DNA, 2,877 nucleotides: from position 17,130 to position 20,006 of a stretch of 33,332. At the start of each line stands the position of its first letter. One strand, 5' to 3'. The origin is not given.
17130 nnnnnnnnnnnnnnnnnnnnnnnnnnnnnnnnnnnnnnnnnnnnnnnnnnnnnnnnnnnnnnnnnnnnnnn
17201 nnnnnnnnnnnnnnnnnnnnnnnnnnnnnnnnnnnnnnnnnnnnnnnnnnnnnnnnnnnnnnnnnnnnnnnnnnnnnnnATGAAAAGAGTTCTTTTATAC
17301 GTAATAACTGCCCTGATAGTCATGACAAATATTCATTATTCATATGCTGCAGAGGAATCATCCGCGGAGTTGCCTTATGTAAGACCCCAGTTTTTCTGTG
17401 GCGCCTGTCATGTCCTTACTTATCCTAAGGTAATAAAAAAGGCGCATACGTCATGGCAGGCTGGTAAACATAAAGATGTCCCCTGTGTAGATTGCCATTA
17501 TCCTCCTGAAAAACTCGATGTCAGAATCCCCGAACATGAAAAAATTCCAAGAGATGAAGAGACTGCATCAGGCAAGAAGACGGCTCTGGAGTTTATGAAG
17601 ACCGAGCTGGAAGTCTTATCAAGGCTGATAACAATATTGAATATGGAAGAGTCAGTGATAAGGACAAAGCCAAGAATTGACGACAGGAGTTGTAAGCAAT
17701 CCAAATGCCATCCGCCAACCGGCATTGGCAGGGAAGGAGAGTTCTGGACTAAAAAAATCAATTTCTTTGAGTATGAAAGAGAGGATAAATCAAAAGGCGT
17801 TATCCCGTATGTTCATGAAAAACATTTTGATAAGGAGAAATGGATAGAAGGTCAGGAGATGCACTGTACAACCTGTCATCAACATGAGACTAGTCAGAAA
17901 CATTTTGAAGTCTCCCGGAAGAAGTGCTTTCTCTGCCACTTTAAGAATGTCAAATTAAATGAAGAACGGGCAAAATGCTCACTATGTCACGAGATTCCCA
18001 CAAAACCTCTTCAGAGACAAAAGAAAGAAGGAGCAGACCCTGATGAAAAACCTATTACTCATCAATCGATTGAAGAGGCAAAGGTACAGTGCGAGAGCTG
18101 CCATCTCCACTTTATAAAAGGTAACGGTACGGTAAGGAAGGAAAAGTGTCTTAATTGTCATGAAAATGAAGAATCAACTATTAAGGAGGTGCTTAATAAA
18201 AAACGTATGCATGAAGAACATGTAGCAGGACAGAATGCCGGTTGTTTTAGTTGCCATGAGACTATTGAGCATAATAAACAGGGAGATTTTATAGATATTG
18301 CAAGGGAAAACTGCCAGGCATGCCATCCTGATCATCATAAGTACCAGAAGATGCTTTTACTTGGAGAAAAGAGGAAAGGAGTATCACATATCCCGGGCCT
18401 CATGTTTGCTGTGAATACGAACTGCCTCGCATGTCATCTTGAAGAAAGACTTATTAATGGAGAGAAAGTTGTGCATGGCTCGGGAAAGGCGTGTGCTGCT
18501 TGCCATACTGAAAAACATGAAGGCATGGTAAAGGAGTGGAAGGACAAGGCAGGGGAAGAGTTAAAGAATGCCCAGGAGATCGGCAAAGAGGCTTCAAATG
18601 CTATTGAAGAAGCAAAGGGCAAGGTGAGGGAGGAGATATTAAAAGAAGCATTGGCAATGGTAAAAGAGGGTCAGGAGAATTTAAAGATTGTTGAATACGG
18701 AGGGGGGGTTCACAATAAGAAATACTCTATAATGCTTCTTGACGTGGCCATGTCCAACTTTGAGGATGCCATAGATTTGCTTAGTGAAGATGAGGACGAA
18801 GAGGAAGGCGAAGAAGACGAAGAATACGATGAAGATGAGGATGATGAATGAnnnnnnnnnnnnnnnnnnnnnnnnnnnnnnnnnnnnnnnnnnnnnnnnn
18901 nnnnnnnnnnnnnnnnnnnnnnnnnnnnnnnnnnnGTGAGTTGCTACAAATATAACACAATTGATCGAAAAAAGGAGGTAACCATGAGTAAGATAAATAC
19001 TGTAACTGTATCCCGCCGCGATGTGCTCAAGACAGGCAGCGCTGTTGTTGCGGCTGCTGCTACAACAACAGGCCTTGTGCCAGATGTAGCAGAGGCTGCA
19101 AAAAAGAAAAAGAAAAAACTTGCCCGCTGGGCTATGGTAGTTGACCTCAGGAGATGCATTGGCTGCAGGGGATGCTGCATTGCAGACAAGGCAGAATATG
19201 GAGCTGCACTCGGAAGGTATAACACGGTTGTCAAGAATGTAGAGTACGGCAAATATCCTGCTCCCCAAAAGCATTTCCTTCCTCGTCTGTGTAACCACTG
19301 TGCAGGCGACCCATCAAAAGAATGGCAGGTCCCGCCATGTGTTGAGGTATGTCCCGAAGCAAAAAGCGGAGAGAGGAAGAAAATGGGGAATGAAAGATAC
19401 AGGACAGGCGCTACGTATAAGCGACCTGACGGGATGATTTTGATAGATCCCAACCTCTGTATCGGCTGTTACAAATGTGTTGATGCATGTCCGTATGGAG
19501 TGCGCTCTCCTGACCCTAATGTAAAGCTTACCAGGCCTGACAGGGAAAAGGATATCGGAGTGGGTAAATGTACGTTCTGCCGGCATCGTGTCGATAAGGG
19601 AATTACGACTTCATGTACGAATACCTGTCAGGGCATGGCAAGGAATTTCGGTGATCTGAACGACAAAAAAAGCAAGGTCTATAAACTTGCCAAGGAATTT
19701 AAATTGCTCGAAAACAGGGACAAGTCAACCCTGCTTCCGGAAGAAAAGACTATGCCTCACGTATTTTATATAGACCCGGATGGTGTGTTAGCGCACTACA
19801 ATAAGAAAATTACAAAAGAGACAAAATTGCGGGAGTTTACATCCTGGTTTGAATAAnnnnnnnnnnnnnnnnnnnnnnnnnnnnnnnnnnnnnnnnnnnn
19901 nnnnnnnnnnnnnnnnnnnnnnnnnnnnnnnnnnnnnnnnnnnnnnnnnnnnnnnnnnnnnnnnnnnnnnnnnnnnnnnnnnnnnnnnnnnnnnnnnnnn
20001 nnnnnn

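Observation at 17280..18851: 12-heme cytochrome with a CX4CH heme site and a 25-residue poly-Asp/Glu C-terminal tail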

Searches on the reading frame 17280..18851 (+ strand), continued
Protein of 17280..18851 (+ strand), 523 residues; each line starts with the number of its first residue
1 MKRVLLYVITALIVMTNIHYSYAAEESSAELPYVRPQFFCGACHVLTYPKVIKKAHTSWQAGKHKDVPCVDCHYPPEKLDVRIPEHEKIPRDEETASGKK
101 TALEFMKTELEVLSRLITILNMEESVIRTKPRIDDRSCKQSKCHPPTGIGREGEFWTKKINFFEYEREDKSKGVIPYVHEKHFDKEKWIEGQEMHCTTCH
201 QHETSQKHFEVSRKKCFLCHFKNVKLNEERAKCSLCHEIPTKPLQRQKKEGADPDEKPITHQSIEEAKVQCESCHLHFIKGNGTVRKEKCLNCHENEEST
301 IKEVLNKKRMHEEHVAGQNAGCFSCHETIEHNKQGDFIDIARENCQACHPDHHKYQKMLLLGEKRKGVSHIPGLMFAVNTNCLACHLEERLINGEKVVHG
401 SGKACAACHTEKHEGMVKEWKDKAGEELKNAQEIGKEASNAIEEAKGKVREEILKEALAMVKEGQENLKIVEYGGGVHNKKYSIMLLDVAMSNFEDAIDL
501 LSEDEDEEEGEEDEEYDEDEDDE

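Call 61: search_solved_structures(query=A1, max_evalue=1, show_alignments=4)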
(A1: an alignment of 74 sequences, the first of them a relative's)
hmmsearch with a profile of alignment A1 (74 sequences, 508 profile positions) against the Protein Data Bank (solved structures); distinct sequences matched with E-value up to 1: 13.
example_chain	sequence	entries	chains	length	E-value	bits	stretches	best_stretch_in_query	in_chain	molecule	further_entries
6i5b_A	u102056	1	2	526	1.3e-11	47.1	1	274-497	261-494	Uncharacterized protein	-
1oah_A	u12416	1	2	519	0.00063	21.7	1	383-505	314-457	CYTOCHROME C NITRITE REDUCTASE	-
1w7o_A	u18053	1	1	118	0.00071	21.6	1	260-354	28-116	CYTOCHROME C3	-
2cy3_A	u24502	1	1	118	0.0011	20.9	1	259-354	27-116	CYTOCHROME C3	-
6qvm_A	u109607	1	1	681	0.0054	18.7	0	334-415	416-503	Multiheme cytochrome cf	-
4qo5_A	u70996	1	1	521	0.011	17.7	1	316-423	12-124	Hypothetical multiheme protein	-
1czj_A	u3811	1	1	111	0.014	17.3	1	243-353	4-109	CYTOCHROME C3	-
1aqe_A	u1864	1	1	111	0.015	17.2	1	243-353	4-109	CYTOCHROME C3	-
1gu6_A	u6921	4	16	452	0.46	12.3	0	406-504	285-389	CYTOCHROME C552 | Cytochrome c-552 | Cytochrome c nitrite reductase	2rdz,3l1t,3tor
6r2q_A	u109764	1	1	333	0.5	12.2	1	293-423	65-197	Cystathionine beta-synthase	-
2rf7_A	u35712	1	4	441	0.58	12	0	406-504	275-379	Cytochrome c-552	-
2vr0_A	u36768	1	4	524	0.83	11.4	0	403-503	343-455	CYTOCHROME C NITRITE REDUCTASE, CATALYTIC SUBUNIT NFRA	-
4wjy_A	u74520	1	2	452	0.99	11.2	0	406-504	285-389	Cytochrome c-552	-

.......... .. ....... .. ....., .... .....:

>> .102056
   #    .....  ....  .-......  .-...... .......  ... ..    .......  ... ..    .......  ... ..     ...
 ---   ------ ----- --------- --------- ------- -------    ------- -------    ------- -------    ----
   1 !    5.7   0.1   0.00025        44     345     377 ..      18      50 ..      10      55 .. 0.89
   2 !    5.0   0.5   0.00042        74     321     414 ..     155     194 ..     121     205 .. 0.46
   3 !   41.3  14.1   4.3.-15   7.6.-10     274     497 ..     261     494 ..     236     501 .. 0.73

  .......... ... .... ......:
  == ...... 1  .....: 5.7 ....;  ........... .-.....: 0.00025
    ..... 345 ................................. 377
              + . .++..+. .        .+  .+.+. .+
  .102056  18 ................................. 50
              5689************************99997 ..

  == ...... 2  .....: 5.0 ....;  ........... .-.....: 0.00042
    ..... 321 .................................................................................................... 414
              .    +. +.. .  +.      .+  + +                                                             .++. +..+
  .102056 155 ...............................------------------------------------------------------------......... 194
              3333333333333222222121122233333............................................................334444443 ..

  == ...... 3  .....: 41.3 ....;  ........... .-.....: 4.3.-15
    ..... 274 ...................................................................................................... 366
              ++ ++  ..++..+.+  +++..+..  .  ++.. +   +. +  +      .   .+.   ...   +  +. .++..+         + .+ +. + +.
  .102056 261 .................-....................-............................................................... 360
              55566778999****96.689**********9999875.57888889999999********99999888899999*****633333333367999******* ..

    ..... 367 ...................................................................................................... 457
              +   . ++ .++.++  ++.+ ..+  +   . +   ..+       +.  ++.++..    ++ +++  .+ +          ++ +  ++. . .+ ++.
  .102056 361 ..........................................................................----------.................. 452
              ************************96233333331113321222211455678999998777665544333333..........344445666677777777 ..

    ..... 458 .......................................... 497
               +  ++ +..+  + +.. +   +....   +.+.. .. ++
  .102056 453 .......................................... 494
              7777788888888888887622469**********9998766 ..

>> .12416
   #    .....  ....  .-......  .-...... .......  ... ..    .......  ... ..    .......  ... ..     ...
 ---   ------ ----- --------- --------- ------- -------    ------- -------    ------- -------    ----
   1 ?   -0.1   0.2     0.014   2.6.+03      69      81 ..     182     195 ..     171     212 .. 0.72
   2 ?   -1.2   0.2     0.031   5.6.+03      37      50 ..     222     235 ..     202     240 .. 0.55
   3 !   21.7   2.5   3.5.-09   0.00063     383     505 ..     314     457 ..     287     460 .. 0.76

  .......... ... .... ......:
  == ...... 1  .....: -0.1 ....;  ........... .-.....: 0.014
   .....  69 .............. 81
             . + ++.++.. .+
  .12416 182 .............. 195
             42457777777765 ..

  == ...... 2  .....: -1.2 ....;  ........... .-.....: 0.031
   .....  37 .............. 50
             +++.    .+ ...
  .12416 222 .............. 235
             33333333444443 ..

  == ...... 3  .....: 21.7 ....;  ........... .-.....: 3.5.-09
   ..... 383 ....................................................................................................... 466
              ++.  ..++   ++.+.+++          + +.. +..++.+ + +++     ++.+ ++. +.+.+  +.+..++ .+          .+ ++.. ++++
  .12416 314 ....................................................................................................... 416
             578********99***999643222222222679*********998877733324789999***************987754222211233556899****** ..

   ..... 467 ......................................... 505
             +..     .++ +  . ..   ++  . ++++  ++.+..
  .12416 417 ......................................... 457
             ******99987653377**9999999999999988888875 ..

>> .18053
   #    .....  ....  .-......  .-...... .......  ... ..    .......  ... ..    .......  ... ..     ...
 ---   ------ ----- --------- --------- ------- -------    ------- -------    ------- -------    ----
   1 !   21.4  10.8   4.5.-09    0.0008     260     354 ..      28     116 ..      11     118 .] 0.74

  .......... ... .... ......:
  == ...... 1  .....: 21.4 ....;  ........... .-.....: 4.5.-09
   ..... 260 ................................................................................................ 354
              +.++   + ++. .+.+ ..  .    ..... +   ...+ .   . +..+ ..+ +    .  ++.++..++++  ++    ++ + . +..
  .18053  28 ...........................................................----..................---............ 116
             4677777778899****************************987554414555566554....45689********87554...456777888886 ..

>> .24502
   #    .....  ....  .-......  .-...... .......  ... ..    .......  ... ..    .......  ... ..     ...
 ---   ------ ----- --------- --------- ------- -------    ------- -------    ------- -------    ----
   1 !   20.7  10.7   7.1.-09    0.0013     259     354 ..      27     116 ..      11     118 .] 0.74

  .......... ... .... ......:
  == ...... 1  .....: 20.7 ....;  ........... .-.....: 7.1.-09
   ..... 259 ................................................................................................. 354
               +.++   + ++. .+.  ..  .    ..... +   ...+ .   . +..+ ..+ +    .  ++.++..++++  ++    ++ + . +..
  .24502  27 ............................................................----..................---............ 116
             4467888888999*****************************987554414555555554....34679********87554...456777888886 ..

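Call 70: search_protein_representatives(protein=window:17280-18848:+)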
Query: 523 residues. Proteins with E-value up to 0.001 (for the whole library): 666; up to 1e-10: 430; up to 1e-30: 161. The best 150 are listed.
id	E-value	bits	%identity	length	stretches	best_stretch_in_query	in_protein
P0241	2.9e-144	498.2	56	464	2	108-509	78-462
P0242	6.1e-144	497.2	50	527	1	34-499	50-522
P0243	5.4e-106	372.0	50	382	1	157-507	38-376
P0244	5.0e-104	365.5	46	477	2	128-502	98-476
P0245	4.2e-99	349.3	52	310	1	194-502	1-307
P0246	6.2e-97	342.1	42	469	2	110-512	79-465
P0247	5.1e-96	339.1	46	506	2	107-503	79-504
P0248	2.2e-93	330.4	43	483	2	107-498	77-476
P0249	8.4e-93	328.5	65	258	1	1-262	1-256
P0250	8.6e-91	321.8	43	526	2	33-284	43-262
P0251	7.9e-81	288.9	42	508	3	223-503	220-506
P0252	8.9e-76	272.3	38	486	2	279-504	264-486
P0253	4.5e-73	263.4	37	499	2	34-288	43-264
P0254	5.1e-73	263.2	45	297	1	210-500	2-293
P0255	3.1e-71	257.3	58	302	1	132-377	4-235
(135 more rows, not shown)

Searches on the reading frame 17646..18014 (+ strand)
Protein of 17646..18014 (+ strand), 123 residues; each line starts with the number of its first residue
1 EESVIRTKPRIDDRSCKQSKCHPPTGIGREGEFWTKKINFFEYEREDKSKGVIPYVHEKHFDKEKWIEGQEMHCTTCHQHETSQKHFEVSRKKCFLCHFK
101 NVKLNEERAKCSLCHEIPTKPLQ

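Call 60: search_solved_structures(query=window:17646-18014:+, max_evalue=10, show_alignments=3)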
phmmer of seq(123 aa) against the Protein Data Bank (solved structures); distinct sequences matched with E-value up to 10: 0.

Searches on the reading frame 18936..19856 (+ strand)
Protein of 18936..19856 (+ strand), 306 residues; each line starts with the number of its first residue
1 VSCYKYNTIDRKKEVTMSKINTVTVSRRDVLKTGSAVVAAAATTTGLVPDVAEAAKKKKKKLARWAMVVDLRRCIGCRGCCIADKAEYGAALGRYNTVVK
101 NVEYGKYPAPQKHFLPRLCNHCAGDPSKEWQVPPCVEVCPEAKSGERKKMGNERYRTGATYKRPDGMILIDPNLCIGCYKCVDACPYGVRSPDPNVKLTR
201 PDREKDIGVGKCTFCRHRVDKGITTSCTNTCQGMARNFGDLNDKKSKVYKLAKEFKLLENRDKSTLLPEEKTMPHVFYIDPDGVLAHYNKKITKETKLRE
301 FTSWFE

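Call 5: search_protein_families(library=pfam, proteins=[window:18936-19856:+], max_evalue=0.01)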
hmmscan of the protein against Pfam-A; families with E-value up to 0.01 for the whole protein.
window:18936-19856:+ (306 aa): 11 families
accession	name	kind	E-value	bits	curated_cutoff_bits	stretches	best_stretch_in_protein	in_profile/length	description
PF13247.11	Fer4_11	-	2.2e-13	50.7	26.2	1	113-240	4-99/100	4Fe-4S dicluster domain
PF13237.11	Fer4_10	-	2.9e-08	33.9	25.5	1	168-231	2-52/53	4Fe-4S dicluster domain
PF12837.12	Fer4_6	-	5.7e-08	32.8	25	1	168-189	2-23/24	4Fe-4S binding domain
PF13187.11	Fer4_9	-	6.8e-08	32.9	27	1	175-232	2-48/52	4Fe-4S dicluster domain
PF00037.32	Fer4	-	1.2e-07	31.7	21.1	1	169-189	2-22/24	4Fe-4S binding domain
PF12838.12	Fer4_7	-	2.3e-06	28.4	27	2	119-189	2-52/52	4Fe-4S dicluster domain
PF12797.12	Fer4_2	-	2.8e-06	27.4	24.5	1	167-187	2-22/22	4Fe-4S binding domain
PF12800.12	Fer4_4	-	5.4e-05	23.6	24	1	172-188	1-17/17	4Fe-4S binding domain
PF10518.14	TAT_signal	-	6e-05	23.2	22.7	1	25-43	2-20/21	TAT (twin-arginine translocation) pathway signal sequence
PF13183.11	Fer4_8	-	0.0037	18.2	27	1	135-189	11-68/68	4Fe-4S dicluster domain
PF12798.12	Fer4_3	-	0.0041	18.3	27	1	175-188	1-14/15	4Fe-4S binding domain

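Call 6: search_protein_families(library=ncbifam, proteins=[window:18936-19856:+], max_evalue=0.01)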
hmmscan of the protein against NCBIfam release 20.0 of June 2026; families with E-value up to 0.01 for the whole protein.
window:18936-19856:+ (306 aa): 32 families (the best 25 are shown)
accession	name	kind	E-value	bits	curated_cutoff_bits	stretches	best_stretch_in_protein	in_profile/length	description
NF011569.0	PRK14993.1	equivalog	2.4e-43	148.3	416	1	26-284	10-227/244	tetrathionate reductase subunit TtrB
NF045797.1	DsrO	equivalog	3.2e-43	147.9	200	2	157-279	117-234/235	sulfate reduction electron transfer complex DsrMKJOP subunit DsrO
NF041715.1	arsenate_red_ArrB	equivalog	4.7e-34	117.9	450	2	64-191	2-105/233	arsenate respiratory reductase iron-sulfur subunit ArrB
TIGR03478.1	DMSO_red_II_bet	subfamily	1.6e-27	96.3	480.7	2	104-288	116-262/321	DMSO reductase family type II enzyme, iron-sulfur subunit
TIGR03149.1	cyt_nit_nrfC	equivalog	3.7e-27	95.1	377.6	1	25-266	2-207/225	cytochrome c nitrite reductase Fe-S protein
NF042979.1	EthbenzDh_ebdB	equivalog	6.8e-23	81.1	740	1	104-297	138-294/354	ethylbenzene dehydrogenase subunit beta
TIGR02951.1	DMSO_dmsB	equivalog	1.7e-19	70.4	214.1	1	67-247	4-159/161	DMSO/selenate family reductase complex B subunit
NF041782.1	mnquin_red_QrcC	equivalog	4.3e-15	56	400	1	65-279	1-225/239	menaquinone reductase iron-sulfur cluster-binding subunit QrcC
NF008134.0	PRK10882.1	equivalog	2.8e-14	52.9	263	2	117-271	111-233/329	hydrogenase 2 operon protein HybA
TIGR01660.1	narH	equivalog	8.9e-13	47.5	524.05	1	103-239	167-270/492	nitrate reductase subunit beta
NF045715.1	sulf_resp_HmcB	equivalog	6.9e-12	45.1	420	1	159-243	123-200/307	sulfate respiration complex iron-sulfur protein HmcB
TIGR01582.1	FDH-beta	equivalog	7.6e-09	35.1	334.7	1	158-278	109-219/283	formate dehydrogenase subunit beta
NF038355.1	FDH3_beta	equivalog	1.2e-08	35.2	240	1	64-216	2-122/180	formate dehydrogenase FDH3 subunit beta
NF007658.0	PRK10330.1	equivalog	3.7e-07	29.8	260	1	161-235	75-151/181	electron transport protein HydN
NF007382.0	PRK09898.1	equivalog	7.7e-06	25.6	213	1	34-198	28-179/208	ferredoxin-like protein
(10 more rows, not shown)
